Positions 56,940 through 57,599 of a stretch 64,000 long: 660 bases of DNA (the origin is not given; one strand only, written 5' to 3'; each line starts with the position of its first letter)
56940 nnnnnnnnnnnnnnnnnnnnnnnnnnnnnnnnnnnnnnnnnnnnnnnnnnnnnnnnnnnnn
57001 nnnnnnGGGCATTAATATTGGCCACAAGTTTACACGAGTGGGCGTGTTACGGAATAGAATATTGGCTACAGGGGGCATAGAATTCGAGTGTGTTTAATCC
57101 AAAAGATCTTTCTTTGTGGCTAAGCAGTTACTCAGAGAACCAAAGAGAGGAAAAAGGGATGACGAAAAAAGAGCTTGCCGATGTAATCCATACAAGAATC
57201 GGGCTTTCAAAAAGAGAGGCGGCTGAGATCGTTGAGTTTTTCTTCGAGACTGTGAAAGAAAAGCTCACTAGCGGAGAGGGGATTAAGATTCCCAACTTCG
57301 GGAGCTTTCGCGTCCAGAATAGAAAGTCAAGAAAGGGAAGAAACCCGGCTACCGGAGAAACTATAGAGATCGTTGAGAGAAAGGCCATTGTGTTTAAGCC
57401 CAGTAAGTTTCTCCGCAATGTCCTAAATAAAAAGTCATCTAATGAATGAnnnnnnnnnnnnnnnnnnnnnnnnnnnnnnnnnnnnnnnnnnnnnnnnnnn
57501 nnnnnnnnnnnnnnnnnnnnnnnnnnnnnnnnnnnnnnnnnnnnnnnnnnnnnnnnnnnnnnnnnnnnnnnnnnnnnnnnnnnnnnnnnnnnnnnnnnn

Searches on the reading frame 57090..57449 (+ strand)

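Call 47: search_protein_families(library=pfam, proteins=[window:57090-57449:+], max_evalue=0.001)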
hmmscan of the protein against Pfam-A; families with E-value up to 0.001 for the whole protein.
window:57090-57449:+ (119 aa): 4 families
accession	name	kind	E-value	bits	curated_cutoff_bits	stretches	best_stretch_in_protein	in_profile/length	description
PF00216.26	Bac_DNA_binding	-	1.5e-30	105.7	22.4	1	24-113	1-90/90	Bacterial DNA-binding protein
PF18291.6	HU-HIG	-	4.2e-08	33.7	26.2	1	20-115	28-121/125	HU domain fused to wHTH, Ig, or Glycine-rich motif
PF14908.11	HU-CCDC81_euk_1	-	0.00017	22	26.1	1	39-115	19-88/89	CCDC81 eukaryotic HU domain 1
PF18175.6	HU-CCDC81_bac_2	-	0.00023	21.4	35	1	29-78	3-52/70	CCDC81-like prokaryotic HU domain 2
